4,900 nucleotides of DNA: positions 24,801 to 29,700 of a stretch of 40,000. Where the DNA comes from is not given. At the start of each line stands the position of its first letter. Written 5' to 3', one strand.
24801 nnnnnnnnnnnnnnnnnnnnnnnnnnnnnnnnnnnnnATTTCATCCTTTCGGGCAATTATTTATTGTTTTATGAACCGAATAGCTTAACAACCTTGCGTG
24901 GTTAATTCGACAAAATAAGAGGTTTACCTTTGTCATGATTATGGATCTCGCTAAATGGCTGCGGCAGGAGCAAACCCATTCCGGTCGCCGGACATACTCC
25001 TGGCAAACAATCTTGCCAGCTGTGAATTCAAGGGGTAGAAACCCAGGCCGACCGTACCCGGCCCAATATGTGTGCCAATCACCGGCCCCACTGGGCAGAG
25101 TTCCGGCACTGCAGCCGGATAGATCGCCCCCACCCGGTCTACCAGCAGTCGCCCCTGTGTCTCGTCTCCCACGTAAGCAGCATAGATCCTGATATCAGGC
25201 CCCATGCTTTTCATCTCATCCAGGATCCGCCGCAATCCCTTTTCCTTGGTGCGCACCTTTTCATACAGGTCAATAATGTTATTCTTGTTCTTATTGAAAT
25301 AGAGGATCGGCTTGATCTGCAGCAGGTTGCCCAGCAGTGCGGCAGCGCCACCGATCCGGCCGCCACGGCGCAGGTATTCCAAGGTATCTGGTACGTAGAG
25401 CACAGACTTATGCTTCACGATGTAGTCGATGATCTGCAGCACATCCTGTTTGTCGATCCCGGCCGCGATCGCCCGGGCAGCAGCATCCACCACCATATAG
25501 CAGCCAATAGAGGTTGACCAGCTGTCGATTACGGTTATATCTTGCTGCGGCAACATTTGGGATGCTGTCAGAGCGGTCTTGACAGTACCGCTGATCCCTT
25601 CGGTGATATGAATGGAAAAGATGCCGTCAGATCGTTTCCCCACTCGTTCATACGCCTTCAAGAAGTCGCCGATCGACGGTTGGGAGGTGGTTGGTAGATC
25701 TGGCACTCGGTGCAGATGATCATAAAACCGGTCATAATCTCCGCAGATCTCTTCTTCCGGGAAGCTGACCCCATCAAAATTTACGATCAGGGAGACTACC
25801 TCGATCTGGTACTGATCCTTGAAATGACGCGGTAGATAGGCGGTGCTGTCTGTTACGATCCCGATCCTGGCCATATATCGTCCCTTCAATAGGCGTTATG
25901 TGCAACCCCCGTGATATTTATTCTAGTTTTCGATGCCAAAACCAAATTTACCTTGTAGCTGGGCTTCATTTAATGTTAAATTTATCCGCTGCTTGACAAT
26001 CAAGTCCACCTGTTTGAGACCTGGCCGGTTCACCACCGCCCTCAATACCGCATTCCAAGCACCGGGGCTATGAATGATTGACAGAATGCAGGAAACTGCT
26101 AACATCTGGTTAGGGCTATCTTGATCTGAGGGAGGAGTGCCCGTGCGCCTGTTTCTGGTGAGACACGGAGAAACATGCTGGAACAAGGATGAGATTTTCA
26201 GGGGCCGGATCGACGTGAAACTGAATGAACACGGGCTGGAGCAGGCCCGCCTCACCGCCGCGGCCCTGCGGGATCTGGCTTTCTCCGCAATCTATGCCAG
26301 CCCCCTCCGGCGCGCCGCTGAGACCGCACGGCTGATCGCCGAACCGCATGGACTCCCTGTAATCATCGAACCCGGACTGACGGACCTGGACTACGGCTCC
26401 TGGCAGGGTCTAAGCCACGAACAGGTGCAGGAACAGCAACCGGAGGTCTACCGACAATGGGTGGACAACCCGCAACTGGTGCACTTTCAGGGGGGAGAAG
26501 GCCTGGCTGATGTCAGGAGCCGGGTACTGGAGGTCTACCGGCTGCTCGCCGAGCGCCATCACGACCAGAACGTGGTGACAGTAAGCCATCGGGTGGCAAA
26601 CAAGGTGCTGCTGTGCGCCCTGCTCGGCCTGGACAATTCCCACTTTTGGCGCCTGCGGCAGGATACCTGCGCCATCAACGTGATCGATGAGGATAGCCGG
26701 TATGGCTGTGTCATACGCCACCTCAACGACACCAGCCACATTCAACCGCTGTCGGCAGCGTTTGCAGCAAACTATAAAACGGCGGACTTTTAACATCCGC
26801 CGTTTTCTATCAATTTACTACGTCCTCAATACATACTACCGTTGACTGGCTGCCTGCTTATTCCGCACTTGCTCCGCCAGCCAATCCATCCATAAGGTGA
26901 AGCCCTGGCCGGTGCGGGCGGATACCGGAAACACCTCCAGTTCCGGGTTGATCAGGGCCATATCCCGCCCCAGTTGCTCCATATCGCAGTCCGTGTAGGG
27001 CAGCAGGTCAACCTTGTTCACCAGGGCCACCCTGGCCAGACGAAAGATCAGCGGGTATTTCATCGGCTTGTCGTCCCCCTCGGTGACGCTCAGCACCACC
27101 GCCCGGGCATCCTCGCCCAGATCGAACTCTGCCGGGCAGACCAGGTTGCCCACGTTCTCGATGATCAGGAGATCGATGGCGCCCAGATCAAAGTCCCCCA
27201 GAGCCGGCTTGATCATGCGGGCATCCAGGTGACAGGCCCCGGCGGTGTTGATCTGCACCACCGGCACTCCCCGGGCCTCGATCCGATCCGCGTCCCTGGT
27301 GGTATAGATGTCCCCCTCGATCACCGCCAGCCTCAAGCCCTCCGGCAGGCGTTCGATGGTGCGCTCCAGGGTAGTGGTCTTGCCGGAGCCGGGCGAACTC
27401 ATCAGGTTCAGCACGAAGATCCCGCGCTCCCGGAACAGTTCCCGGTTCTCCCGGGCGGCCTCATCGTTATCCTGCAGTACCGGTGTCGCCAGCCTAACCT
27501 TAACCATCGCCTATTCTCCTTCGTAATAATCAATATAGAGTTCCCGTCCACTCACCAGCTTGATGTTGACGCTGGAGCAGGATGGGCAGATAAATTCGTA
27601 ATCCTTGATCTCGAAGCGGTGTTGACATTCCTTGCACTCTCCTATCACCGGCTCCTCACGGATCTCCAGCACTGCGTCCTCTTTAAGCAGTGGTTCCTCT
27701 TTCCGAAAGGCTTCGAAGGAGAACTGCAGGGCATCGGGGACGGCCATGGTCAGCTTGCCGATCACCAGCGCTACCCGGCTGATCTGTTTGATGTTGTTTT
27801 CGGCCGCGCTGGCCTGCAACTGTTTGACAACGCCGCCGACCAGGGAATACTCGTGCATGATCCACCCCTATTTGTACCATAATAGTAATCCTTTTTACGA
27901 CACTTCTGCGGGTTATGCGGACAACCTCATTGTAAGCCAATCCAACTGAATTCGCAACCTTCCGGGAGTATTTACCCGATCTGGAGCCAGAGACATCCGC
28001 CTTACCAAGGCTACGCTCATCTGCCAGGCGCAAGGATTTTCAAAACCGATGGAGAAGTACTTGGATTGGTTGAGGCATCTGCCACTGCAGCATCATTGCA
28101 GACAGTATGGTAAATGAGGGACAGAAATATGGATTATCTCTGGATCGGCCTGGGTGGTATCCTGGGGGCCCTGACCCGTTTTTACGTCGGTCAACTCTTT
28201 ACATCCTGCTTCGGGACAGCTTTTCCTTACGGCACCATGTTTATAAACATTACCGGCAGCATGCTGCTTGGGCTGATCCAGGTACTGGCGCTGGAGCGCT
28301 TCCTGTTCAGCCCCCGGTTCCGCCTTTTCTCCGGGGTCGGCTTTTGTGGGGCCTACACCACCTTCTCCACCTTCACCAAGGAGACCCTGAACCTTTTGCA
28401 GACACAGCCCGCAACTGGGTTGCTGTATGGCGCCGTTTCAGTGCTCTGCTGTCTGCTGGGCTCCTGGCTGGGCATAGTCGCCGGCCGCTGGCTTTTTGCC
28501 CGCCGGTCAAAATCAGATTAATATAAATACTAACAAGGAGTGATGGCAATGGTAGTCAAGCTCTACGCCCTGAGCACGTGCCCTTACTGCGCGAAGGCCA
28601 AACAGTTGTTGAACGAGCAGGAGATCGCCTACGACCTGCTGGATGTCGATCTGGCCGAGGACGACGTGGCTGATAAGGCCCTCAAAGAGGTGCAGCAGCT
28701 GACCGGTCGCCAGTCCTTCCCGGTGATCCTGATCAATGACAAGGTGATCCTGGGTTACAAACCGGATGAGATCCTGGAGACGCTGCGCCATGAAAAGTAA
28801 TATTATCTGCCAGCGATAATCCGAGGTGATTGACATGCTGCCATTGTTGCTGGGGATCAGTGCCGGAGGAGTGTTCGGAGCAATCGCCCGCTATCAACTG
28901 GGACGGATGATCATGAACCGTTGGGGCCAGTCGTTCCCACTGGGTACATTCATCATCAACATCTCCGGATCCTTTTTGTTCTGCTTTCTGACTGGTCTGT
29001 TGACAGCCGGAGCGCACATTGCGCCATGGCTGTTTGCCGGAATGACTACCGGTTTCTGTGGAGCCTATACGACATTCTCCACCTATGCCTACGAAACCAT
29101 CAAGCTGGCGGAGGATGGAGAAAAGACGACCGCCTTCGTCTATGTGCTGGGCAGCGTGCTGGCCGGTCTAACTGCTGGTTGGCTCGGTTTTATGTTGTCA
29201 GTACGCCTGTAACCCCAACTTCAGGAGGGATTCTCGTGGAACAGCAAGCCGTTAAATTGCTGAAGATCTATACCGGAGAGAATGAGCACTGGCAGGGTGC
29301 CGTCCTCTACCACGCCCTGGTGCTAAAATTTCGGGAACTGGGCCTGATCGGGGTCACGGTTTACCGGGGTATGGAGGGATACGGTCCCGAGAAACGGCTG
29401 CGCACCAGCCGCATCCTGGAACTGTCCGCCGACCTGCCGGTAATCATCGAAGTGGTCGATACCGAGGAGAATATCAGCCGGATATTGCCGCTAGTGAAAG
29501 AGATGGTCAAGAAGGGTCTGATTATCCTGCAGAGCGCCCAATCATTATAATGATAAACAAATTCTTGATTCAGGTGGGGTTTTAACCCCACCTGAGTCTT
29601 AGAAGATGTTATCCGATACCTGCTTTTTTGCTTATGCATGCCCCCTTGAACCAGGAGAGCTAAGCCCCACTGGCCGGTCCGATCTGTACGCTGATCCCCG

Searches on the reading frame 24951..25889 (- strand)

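Call 69: search_protein_families(library=pfam, proteins=[window:24951-25889:-], max_evalue=0.00001)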
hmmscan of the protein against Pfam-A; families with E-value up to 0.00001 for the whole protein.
window:24951-25889:- (312 aa): 1 family
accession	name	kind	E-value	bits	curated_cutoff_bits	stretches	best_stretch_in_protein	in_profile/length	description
PF02645.21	DegV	-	1.3e-73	248.2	27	1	9-286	2-279/280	Uncharacterised protein, DegV family COG1307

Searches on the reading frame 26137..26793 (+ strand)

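Call 70: search_protein_families(library=pfam, proteins=[window:26137-26793:+], max_evalue=0.00001)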
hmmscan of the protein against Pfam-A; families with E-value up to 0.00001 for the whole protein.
window:26137-26793:+ (218 aa): 1 family
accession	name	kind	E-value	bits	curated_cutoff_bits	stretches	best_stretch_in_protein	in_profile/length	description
PF00300.27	His_Phos_1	-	1.3e-62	211.4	21.7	1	5-199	1-194/194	Histidine phosphatase superfamily (branch 1)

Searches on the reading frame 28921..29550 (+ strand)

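Call 70: search_protein_families(library=pfam, proteins=[window:28921-29550:+], max_evalue=0.00001)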
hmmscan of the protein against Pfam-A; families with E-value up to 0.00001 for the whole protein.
window:28921-29550:+ (209 aa): 1 family
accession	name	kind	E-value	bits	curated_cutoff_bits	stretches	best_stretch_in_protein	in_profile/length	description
PF02641.20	DUF190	-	9.5e-35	119.2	23.4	1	112-206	1-95/97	Uncharacterized ACR, COG1993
